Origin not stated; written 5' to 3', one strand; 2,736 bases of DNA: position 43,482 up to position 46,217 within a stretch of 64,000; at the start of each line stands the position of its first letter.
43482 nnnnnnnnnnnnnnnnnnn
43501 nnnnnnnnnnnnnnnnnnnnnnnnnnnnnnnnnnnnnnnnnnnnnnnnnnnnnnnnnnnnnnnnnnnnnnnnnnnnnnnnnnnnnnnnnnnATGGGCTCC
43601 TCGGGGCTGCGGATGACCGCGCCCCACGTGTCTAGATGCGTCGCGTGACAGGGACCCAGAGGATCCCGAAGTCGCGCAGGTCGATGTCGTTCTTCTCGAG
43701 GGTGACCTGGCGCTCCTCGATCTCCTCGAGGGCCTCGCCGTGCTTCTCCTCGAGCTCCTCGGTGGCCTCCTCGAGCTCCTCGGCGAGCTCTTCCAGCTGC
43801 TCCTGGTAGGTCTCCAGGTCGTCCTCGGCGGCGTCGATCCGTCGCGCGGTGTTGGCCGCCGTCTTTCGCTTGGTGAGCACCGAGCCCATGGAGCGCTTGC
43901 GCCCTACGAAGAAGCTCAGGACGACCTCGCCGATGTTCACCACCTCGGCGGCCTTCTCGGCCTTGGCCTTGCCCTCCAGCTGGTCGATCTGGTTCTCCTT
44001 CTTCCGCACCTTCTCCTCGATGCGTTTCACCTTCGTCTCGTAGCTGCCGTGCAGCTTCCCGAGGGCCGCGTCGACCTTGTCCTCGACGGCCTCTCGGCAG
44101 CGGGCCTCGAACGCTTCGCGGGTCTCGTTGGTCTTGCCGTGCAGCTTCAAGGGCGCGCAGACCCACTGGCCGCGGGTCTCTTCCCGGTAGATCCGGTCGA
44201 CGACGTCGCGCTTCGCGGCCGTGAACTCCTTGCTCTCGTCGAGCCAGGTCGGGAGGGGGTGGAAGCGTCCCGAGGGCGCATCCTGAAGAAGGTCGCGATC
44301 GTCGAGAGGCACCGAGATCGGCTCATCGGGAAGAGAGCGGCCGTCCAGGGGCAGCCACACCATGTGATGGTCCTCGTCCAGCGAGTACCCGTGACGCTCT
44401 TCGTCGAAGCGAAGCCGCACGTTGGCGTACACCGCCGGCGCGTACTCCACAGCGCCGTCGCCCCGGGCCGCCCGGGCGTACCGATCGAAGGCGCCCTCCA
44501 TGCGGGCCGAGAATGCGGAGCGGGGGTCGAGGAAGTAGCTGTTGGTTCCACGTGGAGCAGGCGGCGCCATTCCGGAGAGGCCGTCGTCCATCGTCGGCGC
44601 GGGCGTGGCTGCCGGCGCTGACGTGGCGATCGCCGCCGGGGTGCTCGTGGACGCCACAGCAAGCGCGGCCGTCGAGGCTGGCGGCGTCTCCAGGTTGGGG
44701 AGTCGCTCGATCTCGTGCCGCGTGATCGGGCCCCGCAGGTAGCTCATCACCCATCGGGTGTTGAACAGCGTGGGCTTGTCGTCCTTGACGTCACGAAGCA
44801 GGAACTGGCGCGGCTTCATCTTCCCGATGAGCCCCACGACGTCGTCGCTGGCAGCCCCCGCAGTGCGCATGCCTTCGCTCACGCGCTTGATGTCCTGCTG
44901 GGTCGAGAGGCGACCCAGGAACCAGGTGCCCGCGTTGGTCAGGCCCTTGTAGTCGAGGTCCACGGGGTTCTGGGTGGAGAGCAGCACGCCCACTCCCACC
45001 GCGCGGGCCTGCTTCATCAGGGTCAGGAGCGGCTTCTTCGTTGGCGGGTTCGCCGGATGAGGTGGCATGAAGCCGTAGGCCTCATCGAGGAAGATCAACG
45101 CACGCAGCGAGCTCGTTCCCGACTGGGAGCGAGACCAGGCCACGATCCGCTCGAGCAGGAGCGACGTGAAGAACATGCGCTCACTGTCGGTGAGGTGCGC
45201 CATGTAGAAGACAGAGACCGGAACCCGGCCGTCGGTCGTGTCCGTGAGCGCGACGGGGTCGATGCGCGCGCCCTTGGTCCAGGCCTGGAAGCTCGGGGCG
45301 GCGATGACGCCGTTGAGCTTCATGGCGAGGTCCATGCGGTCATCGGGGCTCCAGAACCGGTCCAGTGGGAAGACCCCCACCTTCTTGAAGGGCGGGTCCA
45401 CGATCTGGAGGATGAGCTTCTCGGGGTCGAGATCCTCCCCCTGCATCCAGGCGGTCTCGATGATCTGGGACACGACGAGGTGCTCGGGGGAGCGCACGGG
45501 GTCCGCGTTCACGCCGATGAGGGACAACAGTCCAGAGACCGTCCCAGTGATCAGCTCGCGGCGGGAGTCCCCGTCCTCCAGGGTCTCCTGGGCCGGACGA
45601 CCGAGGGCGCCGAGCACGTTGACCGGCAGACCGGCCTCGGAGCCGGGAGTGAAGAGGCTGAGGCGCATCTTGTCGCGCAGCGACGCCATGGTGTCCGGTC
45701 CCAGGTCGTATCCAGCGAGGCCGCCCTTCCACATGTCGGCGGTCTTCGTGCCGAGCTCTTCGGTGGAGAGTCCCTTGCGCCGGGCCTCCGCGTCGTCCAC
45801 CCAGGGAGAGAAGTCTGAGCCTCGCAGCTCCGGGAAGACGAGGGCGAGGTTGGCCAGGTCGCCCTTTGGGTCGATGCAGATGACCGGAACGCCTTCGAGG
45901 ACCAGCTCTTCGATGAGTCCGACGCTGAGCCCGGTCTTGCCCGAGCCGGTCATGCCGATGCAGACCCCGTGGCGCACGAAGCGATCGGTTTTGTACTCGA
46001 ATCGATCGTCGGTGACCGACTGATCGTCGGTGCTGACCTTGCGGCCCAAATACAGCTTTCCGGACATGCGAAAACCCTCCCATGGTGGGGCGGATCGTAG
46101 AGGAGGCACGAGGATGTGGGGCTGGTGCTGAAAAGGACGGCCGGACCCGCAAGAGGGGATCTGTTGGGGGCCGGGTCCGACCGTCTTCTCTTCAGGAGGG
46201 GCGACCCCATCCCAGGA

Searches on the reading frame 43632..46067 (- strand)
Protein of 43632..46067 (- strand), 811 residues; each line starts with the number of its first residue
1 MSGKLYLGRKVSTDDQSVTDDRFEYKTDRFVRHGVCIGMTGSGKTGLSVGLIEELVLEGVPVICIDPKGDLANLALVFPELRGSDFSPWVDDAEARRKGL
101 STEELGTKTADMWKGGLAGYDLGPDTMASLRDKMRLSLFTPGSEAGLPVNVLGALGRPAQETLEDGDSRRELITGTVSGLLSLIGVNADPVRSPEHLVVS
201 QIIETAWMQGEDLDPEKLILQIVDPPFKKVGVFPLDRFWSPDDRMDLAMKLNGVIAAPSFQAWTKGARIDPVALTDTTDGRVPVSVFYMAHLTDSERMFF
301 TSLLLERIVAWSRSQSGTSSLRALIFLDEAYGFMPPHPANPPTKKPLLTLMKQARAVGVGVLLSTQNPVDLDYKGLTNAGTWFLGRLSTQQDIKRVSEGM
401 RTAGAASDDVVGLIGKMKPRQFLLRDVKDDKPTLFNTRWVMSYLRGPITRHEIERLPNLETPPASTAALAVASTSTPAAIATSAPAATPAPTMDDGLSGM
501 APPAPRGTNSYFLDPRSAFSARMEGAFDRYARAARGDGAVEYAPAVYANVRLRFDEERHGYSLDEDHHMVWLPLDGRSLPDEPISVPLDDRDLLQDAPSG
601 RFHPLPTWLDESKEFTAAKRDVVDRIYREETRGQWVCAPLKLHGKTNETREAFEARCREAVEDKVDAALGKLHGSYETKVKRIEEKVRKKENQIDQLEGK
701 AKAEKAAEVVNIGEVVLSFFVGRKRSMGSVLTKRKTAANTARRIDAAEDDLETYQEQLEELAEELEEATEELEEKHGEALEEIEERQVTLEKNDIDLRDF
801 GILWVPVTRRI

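Call 3: search_protein_families(library=pfam, proteins=[window:43632-46067:-], max_evalue=0.1)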
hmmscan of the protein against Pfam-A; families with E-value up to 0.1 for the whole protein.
window:43632-46067:- (811 aa): 8 families
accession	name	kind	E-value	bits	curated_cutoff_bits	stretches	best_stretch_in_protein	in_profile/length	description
PF05872.18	HerA_C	-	1.1e-10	41.3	22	1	23-75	13-65/502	Helicase HerA-like C-terminal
PF01935.23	DUF87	-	4.6e-05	24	23.2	1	32-75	24-68/220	Helicase HerA, central domain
PF12846.13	AAA_10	-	0.0017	17.9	27.5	0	320-398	239-314/362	AAA-like domain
PF01580.24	FtsK_SpoIIIE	-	0.025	14.5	24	1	25-69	39-81/221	FtsK/SpoIIIE family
PF16888.10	YwqH-like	-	0.051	14.3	33.7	0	746-787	74-115/123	YwqH-like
PF01656.29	CbiA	-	0.06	13.7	25.4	0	36-79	4-44/125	CobQ/CobB/MinD/ParA nucleotide binding domain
PF02734.22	Dak2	-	0.073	13.4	27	0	651-781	31-151/174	DAK2 domain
PF13729.12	TraF_2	-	0.095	12.3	25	0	662-764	36-128/264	F plasmid transfer operon, TraF, protein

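Call 4: search_protein_families(library=ncbifam, proteins=[window:43632-46067:-], max_evalue=0.1)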
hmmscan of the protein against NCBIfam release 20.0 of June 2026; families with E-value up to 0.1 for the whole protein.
window:43632-46067:- (811 aa): 9 families
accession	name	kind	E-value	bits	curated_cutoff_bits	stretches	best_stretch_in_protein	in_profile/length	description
NF042943.1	HerA_antiphage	equivalog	3.4e-06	25.9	800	1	319-405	431-520/566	anti-phage-associated helicase HerA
NF033849.1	ser_rich_anae_1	subfamily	5.6e-06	24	650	1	1-77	730-812/1163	serine-rich protein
NF041017.1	DNA_import_CedB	equivalog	1.3e-05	24.1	700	1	32-72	276-317/590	DNA import protein CedB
NF045975.1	VirB4_plasma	equivalog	1.7e-05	22.7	590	1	5-75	491-559/894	Mbov_0397 family ICE element conjugal transfer ATPase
TIGR03743.1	SXT_TraD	subfamily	1.8e-05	23.4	366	1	26-70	170-214/636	conjugative transfer system coupling protein TraD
NF053655.1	CedD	equivalog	0.00075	18.3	600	1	26-74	216-264/527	DNA-translocating ATPase CedD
NF045487.1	ASRP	equivalog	0.0011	17.7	300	1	673-789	151-250/593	archaea-specific SMC-related protein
TIGR03924.1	T7SS_EccC_a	equivalog_domain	0.028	13.2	509.15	1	33-58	452-477/673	type VII secretion protein EccCa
TIGR03754.1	conj_TOL_TraD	equivalog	0.041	12.4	647.55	1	26-74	175-223/643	type IV conjugative transfer system coupling protein TraD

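Call 5: search_protein_families(library=padloc, proteins=[window:43632-46067:-], max_evalue=0.1)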
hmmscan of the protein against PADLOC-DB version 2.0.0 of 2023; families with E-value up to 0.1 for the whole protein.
window:43632-46067:- (811 aa): 12 families
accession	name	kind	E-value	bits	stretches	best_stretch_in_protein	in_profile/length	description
PDLC04140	mad8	-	2.6e-13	48.2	2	313-398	179-264/314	mads_8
PDLC04103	HerA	-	1e-08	32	2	30-75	171-216/579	-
PDLC04105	HerA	-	3e-07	27.4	2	310-400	410-501/576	-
PDLC04100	HerA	-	1.2e-06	25.6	1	319-405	437-526/580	-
PDLC01055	HerA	-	1.3e-06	25.5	2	20-76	146-204/532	Type III coevolved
PDLC02185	HerA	-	2.3e-06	24.6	1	290-405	414-532/585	-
PDLC03859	LmuB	-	0.0097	13.1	1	667-785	378-488/611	-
PDLC04098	HerA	-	0.022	11.3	0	352-396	564-608/686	-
PDLC00006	DruC1|DruC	-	0.039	10.4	1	671-787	168-285/626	Unknown function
PDLC00648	ZorA3|ZorA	-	0.055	10.2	1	647-789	350-483/692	MotA/ExbB/TolQ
PDLC04894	PDC-S06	-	0.059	9.9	0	670-790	327-420/740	-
PDLC03924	MkoC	-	0.062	9.3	1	649-788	429-560/1136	-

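Call 6: find_homologous_proteins(query=window:43632-46067:-, max_evalue=0.00001)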
Query window:43632-46067:- (811 aa): 8000 proteins with E <= 0.00001 among 8000 candidates; the best 120 are listed.
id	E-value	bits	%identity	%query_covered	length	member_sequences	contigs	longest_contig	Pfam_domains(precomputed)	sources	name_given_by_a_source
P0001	0.0e+0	1833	100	100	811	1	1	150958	PF05872.19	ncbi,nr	ncbi:MAG: ATP-binding protein [Deltaproteobacteria bacterium]|nr:ATP-binding protein [Deltaproteobac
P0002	0.0e+0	1521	82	100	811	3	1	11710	PF01935.24,PF05872.19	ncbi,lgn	-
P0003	0.0e+0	1491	80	100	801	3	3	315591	PF01935.24,PF05872.19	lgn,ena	-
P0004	0.0e+0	1462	79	100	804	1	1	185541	PF01935.24,PF05872.19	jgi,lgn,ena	-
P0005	0.0e+0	1452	78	100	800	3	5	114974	PF01935.24,PF05872.19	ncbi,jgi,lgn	jgi:hypothetical protein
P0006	0.0e+0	1433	79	100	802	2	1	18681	PF01935.24,PF05872.19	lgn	-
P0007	0.0e+0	1422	76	100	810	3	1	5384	PF01935.24,PF05872.19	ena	-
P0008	0.0e+0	1352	73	100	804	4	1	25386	PF01935.24,PF05872.19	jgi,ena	-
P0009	0.0e+0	1334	73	100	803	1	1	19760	PF01935.24,PF01442.24,PF05872.19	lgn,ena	-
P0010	0.0e+0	1331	72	100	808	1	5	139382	PF05872.19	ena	-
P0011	0.0e+0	1327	72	100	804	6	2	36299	PF01935.24,PF05872.19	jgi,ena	-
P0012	0.0e+0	1322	72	100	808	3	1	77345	PF01935.24,PF05872.19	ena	-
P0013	0.0e+0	1322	73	100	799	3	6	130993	PF01935.24,PF05872.19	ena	-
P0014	0.0e+0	1273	69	100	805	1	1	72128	PF01935.24,PF05872.19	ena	-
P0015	0.0e+0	1049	59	100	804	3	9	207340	PF01935.24,PF05872.19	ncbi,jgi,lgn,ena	-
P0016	0.0e+0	1048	59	100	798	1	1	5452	PF01935.24,PF05872.19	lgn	-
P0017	0.0e+0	1038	59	100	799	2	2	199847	PF01935.24,PF05872.19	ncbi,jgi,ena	-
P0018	0.0e+0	1034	58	100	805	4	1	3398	PF01935.24,PF05872.19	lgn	-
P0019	0.0e+0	1017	58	100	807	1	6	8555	PF01935.24,PF05872.19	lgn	-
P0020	0.0e+0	1016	57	100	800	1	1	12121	PF01935.24,PF05872.19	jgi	jgi:hypothetical protein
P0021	9.1e-296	1001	57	100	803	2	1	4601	PF01935.24,PF05872.19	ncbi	-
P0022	9.5e-296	1001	57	100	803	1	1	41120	PF01935.24,PF05872.19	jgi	jgi:hypothetical protein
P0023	1.1e-295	1001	58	100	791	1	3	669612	PF01935.24,PF05872.19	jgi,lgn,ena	-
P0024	5.2e-295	999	55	100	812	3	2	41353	PF01935.24,PF05872.19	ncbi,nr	ncbi:MAG: DUF853 family protein [Proteobacteria bacterium]|nr:DUF853 family protein [Pseudomonadota 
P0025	5.8e-294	995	55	100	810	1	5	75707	PF01935.24,PF05872.19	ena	-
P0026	2.2e-293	993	57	100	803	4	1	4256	PF01935.24,PF05872.19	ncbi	-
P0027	2.2e-292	990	56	100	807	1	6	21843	PF01935.24,PF05872.19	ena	-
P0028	2.3e-292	990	56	100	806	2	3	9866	PF01935.24,PF05872.19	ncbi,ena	-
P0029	4.1e-292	989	56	100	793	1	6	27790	PF01935.24,PF05872.19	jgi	jgi:hypothetical protein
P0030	6.0e-290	982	55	100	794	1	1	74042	PF01935.24,PF05872.19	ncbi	-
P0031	3.0e-288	976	56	100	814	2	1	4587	PF01935.24,PF05872.19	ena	-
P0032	4.6e-287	972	55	100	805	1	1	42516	PF01935.24,PF05872.19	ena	-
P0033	3.5e-286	970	56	100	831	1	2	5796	PF01935.24,PF05872.19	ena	-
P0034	8.2e-286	968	56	97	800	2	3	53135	PF01935.24,PF05872.19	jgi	-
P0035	1.7e-262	891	49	100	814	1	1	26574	PF01935.24,PF05872.19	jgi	jgi:hypothetical protein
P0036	3.6e-260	884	50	100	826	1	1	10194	PF01935.24,PF05872.19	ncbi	-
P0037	3.1e-255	867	49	100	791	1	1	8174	PF01935.24,PF05872.19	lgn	-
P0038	7.7e-251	853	52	100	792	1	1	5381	PF01935.24,PF05872.19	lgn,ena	-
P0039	2.4e-249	848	51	100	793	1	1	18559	PF01935.24,PF05872.19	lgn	-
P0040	1.0e-246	839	51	100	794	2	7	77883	PF01935.24,PF05872.19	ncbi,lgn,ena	-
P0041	1.3e-246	839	48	100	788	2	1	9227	PF01935.24,PF05872.19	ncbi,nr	ncbi:MAG: DUF853 family protein, partial [Candidatus Eremiobacteraeota bacterium]|nr:DUF853 family p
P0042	2.9e-245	834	51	100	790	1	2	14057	PF01935.24,PF05872.19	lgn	-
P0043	5.7e-244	830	49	100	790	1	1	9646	PF01935.24,PF05872.19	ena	-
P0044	1.1e-243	829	51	97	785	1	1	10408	PF01935.24,PF05872.19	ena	-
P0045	1.3e-243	829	51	100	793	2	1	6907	PF01935.24,PF05872.19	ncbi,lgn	ncbi:MAG: hypothetical protein ACI9VR_004049 [Cognaticolwellia sp.]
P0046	8.4e-243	826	50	97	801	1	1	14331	PF01935.24,PF05872.19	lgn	-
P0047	6.3e-242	823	50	100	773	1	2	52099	PF01935.24,PF05872.19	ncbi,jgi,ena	-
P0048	8.2e-242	823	48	100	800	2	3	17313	PF01935.24,PF05872.19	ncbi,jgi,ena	-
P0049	9.9e-242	823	50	100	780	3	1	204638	PF01935.24,PF05872.19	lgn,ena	-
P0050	2.3e-241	821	49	100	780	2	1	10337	PF01935.24,PF05872.19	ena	-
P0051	3.5e-241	821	50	100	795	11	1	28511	PF01935.24,PF05872.19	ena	-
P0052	1.0e-240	819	50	100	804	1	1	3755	PF01935.24,PF05872.19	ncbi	-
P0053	2.9e-240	818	48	100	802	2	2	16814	PF01935.24,PF05872.19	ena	-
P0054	4.0e-240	817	48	100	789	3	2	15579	PF01935.24,PF05872.19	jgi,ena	jgi:hypothetical protein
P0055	5.2e-240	817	50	100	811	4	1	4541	PF01935.24,PF05872.19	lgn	-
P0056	5.6e-240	817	48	100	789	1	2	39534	PF01935.24,PF05872.19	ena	-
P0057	6.9e-240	816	48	100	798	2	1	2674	PF01935.24,PF05872.19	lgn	-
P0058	8.1e-239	813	51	97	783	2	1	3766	PF01935.24,PF05872.19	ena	-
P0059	1.0e-238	813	48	100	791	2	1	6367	PF01935.24,PF05872.19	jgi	-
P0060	1.1e-238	812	-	-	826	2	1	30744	PF01935.24,PF05872.19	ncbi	-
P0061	3.4e-238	811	49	100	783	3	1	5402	PF01935.24,PF05872.19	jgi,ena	-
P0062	6.7e-238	810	50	100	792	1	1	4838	PF01935.24,PF05872.19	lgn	-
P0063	1.3e-237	809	47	100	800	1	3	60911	PF01935.24,PF05872.19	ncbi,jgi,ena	-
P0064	1.8e-237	808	48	100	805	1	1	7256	PF01935.24,PF05872.19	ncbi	-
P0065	1.2e-234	799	-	-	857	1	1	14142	PF01935.24,PF05872.19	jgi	jgi:hypothetical protein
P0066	1.9e-234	798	48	100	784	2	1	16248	PF01935.24,PF05872.19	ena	-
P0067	8.2e-234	796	47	100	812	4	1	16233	PF01935.24,PF05872.19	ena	-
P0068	4.3e-233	794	48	100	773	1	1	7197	PF01935.24,PF05872.19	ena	-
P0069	4.2e-232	791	49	98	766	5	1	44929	PF01935.24,PF05872.19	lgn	-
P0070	2.4e-230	785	-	-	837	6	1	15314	PF01935.24,PF05872.19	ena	-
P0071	1.7e-229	782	48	97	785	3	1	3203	PF01935.24,PF05872.19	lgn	-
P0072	2.2e-229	782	48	100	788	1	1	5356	PF01935.24,PF05872.19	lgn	-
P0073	7.3e-228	777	47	100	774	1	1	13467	PF01935.24,PF05872.19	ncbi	-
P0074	2.1e-227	775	49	96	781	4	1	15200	PF01935.24,PF05872.19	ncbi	-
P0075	2.5e-227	775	46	97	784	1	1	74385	PF01935.24,PF05872.19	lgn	-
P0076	1.3e-226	773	47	100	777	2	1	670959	PF01935.24,PF05872.19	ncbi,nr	ncbi:MAG: DUF853 family protein [Deltaproteobacteria bacterium]|nr:DUF853 family protein [Deltaprote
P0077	4.1e-226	771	47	100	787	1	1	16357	PF01935.24,PF05872.19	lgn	-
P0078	4.9e-226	771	47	100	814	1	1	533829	PF01935.24,PF05872.19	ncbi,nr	ncbi:MAG: DUF853 family protein [Alphaproteobacteria bacterium]|nr:DUF853 family protein [Alphaprote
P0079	5.2e-226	771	45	98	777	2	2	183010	PF01935.24,PF05872.19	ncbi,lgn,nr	ncbi:DUF853 family protein [bacterium]|nr:DUF853 family protein [bacterium]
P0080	8.9e-226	770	46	100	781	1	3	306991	PF01935.24,PF05872.19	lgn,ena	-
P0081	1.6e-225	769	46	100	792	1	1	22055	PF01935.24,PF05872.19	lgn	-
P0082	1.8e-224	765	46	100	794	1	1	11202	PF01935.24,PF05872.19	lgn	-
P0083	2.6e-224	765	46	100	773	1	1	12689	PF01935.24,PF05872.19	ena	-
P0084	5.7e-223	761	45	100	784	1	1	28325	PF01935.24,PF05872.19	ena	-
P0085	1.3e-222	759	46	100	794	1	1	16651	PF01935.24,PF05872.19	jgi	jgi:Helicase HerA, central domain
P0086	1.5e-222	759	47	100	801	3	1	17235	PF01935.24,PF05872.19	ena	-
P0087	2.0e-222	759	46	100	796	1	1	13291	PF01935.24,PF05872.19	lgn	-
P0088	5.9e-222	757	45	100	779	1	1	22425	PF01935.24,PF05872.19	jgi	jgi:molecular chaperone GrpE (heat shock protein)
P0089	1.4e-221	756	45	99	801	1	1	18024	PF01935.24,PF05872.19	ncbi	-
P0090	2.9e-221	755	46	100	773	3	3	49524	PF01935.24,PF05872.19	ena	-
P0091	7.4e-221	754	46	100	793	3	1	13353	PF01935.24,PF05872.19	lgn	-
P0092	2.1e-220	752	46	100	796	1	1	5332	PF01935.24,PF05872.19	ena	-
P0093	3.7e-220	751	44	99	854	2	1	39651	PF01935.24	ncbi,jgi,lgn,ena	-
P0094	1.1e-219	750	44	98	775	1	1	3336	PF01935.24,PF05872.19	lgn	-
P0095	1.7e-219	749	45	100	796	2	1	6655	PF01935.24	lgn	-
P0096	4.3e-219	748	45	100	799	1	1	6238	PF01935.24,PF05872.19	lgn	-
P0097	6.5e-219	747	47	98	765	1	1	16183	PF01935.24,PF05872.19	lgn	-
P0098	6.7e-219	747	47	100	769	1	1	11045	PF01935.24,PF05872.19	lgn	-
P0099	1.0e-218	746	46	100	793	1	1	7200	PF01935.24,PF05872.19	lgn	-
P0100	2.5e-218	745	47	100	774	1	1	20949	PF01935.24,PF05872.19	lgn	-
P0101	5.6e-218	744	43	100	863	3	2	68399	PF01935.24,PF05872.19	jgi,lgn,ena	-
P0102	1.2e-217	743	46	100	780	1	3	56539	PF01935.24,PF05872.19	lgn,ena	-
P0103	1.9e-217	742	-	-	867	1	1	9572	PF01935.24,PF05872.19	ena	-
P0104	9.5e-217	740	46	100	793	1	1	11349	PF01935.24,PF05872.19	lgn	-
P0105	1.1e-216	740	44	100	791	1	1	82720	PF01935.24,PF05872.19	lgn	-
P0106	1.7e-216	739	44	100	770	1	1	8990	PF01935.24,PF05872.19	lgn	-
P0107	2.0e-215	736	44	100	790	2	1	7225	PF01935.24,PF05872.19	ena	-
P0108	9.0e-215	733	43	100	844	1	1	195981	PF01935.24,PF05872.19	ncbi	ncbi:MAG: helicase HerA-like domain-containing protein [Myxococcota bacterium]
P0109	1.6e-214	733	46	97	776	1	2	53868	PF01935.24,PF05872.19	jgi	jgi:hypothetical protein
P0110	1.8e-214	732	45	100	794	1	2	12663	PF01935.24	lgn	-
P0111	1.1e-213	730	44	97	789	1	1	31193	PF01935.24,PF05872.19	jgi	-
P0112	2.0e-213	729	44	97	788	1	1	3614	PF01935.24,PF05872.19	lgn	-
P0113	2.1e-213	729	44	100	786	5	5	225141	PF01935.24,PF05872.19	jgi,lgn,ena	-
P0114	4.8e-213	728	44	99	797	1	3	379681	PF01935.24,PF05872.19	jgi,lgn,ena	-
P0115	7.8e-213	727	44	100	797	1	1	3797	PF01935.24,PF05872.19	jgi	jgi:hypothetical protein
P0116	2.1e-212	726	43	99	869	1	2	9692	PF01935.24,PF05872.19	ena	-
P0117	2.5e-212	725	43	100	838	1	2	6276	PF01935.24,PF05872.19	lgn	-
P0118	3.4e-212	725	44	100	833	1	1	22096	PF01935.24,PF05872.19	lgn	-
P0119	4.8e-212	724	47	97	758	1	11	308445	PF01935.24,PF05872.19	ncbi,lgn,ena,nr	ncbi:MAG TPA: helicase HerA-like domain-containing protein [Myxococcota bacterium]|nr:helicase HerA-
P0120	1.2e-211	723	43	100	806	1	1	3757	PF01935.24,PF05872.19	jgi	-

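Call 7: find_encoding_contigs(protein=P0003, flank=8000, max_places=2)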
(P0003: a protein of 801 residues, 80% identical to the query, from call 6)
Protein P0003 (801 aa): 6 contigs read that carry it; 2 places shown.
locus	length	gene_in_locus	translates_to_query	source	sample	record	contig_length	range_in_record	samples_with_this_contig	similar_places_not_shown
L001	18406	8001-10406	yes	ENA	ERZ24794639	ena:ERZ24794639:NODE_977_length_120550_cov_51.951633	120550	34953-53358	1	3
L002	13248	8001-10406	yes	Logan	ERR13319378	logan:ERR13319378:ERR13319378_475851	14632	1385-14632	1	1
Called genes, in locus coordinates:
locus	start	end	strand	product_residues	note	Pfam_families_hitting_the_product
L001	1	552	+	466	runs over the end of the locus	PF01979:Amidohydro_1, PF07969:Amidohydro_3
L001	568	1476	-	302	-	PF05013:FGase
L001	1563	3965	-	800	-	PF11838:ERAP1_C (faint), PF02985:HEAT (faint), PF03130:HEAT_PBS (faint), PF13646:HEAT_2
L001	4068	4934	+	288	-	PF00596:Aldolase_II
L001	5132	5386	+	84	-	-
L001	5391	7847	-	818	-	-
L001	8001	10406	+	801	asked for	PF01935:DUF87 (faint), PF05872:HerA_C (weak)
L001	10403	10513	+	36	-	-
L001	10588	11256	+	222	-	-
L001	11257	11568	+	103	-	-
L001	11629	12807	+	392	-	PF01041:DegT_DnrJ_EryC1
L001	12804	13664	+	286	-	PF06508:QueC (weak), PF24167:DUF7411 (weak)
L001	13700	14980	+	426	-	-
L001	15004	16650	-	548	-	PF16655:PhoD_N, PF16656:Pur_ac_phosph_N (faint), PF09423:PhoD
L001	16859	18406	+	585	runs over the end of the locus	PF02543:Carbam_trans_N, PF16861:Carbam_trans_C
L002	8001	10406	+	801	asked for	PF01935:DUF87 (faint), PF05872:HerA_C (weak)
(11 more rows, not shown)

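Call 8: find_encoding_contigs(protein=P0015, flank=8000, max_places=2)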
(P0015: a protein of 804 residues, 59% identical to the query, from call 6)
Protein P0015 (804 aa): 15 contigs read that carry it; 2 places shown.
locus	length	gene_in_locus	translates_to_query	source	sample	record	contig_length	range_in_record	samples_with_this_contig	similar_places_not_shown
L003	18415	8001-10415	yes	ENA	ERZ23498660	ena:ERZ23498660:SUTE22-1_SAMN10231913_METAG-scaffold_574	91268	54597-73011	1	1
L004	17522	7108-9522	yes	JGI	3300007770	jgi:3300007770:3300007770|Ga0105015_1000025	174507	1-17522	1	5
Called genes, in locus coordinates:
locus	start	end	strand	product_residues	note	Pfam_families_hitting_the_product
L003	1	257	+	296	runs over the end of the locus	-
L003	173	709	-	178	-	PF01548:DEDD_Tnp_IS110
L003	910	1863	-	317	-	PF00005:ABC_tran, PF13304:AAA_21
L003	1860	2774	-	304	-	PF12679:ABC2_membrane_2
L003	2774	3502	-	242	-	-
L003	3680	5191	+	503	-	PF14684:Tricorn_C1, PF03572:Peptidase_S41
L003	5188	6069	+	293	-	-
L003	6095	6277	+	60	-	-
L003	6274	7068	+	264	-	-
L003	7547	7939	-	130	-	PF00571:CBS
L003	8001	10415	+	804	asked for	PF01935:DUF87 (weak), PF05872:HerA_C (weak)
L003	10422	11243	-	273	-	-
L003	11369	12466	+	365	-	PF20208:ARPP-1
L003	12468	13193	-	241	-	-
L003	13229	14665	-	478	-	PF07586:HXXSHH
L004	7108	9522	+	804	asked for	PF01935:DUF87 (weak), PF05872:HerA_C (weak)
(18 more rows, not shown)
